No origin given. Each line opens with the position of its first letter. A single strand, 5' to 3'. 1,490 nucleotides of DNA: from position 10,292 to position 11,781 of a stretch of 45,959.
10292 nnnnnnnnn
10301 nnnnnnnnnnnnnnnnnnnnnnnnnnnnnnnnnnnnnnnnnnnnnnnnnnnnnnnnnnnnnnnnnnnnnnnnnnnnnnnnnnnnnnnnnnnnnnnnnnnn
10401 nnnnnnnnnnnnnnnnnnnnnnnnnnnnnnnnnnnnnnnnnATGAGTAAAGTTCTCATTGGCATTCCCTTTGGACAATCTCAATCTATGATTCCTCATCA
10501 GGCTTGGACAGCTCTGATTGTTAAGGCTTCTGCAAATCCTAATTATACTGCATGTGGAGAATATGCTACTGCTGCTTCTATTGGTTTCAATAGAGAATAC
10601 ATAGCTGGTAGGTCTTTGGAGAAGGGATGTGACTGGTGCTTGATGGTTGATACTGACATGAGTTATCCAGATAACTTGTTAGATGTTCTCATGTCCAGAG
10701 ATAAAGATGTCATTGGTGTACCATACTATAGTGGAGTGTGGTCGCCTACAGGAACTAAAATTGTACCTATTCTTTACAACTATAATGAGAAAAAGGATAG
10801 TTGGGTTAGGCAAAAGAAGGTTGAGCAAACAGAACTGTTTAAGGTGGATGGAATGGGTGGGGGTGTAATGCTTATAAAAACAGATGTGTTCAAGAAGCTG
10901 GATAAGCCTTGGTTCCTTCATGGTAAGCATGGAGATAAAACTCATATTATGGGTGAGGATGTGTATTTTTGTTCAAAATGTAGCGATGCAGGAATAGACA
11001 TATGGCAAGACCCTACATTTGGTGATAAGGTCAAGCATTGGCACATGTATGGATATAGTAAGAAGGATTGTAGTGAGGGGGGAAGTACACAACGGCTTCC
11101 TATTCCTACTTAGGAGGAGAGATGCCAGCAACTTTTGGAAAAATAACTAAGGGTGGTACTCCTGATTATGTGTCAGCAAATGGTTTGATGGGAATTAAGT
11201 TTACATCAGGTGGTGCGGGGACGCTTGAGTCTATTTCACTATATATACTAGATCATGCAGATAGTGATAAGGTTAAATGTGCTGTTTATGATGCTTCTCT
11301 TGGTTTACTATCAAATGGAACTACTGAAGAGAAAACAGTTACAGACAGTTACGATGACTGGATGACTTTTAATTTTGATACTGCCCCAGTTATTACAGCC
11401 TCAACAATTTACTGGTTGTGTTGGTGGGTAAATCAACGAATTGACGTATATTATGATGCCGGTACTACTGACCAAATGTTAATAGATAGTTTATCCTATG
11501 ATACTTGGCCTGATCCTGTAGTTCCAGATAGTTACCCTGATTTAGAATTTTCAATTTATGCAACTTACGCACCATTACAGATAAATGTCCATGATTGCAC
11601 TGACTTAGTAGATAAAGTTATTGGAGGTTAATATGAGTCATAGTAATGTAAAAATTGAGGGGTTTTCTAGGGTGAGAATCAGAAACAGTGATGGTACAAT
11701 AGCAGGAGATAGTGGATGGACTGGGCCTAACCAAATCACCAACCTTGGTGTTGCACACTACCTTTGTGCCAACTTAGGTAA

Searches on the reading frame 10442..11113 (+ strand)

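Call 78: search_protein_families(library=pfam, proteins=[window:10442-11113:+], max_evalue=0.001)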
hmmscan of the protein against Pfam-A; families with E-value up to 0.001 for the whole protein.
window:10442-11113:+ (223 aa): 1 family
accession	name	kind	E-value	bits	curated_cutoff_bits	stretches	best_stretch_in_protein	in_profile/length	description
PF03452.20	Anp1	-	3e-08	33.9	28.8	1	47-126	121-194/263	Anp1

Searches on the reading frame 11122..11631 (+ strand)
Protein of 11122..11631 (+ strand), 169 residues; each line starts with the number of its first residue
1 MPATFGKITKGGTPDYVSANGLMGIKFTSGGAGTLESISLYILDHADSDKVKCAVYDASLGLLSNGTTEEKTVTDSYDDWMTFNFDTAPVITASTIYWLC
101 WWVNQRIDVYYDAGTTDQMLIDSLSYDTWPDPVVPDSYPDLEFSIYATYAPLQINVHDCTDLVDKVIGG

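Call 78: search_protein_families(library=pfam, proteins=[window:11122-11631:+], max_evalue=0.001)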
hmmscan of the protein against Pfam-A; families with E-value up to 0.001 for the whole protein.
window:11122-11631:+ (169 aa): 1 family
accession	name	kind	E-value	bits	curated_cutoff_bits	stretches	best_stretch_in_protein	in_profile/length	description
PF13313.11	DUF4082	-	9e-05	22.9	28.4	1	23-99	17-88/143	Domain of unknown function (DUF4082)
